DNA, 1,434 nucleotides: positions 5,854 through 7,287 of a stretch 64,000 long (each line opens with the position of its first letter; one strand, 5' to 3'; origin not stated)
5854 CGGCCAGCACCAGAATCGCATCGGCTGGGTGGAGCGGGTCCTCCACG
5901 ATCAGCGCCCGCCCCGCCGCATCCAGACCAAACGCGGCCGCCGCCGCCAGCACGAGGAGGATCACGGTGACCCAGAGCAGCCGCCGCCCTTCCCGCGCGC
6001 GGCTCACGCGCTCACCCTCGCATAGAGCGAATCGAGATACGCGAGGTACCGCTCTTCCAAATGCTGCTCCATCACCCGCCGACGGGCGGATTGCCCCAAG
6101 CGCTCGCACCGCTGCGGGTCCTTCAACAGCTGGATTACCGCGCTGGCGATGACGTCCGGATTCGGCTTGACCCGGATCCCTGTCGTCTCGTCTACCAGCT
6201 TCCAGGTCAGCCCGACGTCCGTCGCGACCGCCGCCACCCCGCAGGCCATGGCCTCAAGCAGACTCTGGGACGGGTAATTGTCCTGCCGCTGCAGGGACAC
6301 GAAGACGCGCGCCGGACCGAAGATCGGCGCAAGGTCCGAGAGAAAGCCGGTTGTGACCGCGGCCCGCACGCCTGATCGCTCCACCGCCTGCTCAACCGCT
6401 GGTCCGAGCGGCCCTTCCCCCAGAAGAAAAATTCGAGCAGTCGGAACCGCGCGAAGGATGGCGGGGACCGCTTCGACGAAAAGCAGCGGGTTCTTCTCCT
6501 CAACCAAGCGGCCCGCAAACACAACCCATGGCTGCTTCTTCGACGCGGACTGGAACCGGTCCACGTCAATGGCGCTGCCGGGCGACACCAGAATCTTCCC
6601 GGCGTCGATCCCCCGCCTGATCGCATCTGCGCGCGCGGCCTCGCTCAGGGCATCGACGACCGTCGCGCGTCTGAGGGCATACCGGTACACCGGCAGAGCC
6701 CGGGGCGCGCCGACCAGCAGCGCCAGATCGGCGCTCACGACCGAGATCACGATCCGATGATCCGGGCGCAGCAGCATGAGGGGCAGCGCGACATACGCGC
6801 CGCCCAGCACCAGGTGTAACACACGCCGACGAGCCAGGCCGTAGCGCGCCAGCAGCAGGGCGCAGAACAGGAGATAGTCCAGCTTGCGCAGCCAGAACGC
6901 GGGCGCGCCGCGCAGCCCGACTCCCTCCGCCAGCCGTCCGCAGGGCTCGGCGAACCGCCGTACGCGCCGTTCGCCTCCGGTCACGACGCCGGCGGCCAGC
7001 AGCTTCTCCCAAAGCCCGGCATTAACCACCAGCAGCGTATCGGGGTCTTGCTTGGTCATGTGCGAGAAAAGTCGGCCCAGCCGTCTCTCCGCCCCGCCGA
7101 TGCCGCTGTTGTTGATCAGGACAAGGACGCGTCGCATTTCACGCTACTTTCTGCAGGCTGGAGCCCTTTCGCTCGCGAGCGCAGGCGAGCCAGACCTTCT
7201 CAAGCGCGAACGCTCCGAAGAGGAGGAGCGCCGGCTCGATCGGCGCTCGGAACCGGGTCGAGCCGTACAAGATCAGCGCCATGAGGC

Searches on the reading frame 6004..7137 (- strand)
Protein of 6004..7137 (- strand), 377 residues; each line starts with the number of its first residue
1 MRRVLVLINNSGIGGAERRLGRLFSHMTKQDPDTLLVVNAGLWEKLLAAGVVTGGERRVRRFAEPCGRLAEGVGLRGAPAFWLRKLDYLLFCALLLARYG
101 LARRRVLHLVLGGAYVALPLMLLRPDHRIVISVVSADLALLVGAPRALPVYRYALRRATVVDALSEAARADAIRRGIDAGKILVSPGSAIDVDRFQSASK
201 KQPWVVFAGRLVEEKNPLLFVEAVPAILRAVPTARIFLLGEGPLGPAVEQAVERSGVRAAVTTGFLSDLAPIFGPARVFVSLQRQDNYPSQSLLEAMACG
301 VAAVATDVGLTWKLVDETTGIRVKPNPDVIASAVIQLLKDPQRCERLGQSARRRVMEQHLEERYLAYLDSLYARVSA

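Call 74: find_encoding_contigs(protein=window:6004-7137:-, flank=10000, max_places=1)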
Protein window:6004-7137:- (377 aa): 5 contigs read that carry it; 1 place shown.
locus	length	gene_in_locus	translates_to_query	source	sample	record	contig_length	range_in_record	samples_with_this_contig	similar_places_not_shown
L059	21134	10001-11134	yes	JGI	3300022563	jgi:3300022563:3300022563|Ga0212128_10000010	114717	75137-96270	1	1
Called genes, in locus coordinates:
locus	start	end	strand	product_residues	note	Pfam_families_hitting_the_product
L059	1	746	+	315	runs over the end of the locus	PF01073:3Beta_HSD, PF01370:Epimerase, PF02719:Polysacc_synt_2, PF04321:RmlD_sub_bind, PF07993:NAD_binding_4 (faint), PF13460:NAD_binding_10, PF16363:GDP_Man_Dehyd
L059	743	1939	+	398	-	PF13524:Glyco_trans_1_2 (weak)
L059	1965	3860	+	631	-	PF13522:GATase_6, PF13537:GATase_7, PF00733:Asn_synthase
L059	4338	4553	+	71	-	-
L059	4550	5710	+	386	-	PF13439:Glyco_transf_4, PF00534:Glycos_transf_1, PF13692:Glyco_trans_1_4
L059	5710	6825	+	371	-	PF13477:Glyco_trans_4_2, PF13579:Glyco_trans_4_4, PF13439:Glyco_transf_4, PF00534:Glycos_transf_1, PF13692:Glyco_trans_1_4, PF13524:Glyco_trans_1_2 (weak)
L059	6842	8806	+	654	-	PF13522:GATase_6, PF13537:GATase_7, PF00733:Asn_synthase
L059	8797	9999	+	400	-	PF13231:PMT_2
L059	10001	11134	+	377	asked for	PF00534:Glycos_transf_1, PF13692:Glyco_trans_1_4, PF13524:Glyco_trans_1_2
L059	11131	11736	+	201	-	PF02698:DUF218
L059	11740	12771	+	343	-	PF00953:Glycos_transf_4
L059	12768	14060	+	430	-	PF01266:DAO (faint), PF01593:Amino_oxidase, PF13450:NAD_binding_8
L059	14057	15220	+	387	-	PF13439:Glyco_transf_4, PF13579:Glyco_trans_4_4, PF13477:Glyco_trans_4_2 (weak), PF00534:Glycos_transf_1, PF13692:Glyco_trans_1_4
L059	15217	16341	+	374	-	PF01041:DegT_DnrJ_EryC1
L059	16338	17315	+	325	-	PF00535:Glycos_transf_2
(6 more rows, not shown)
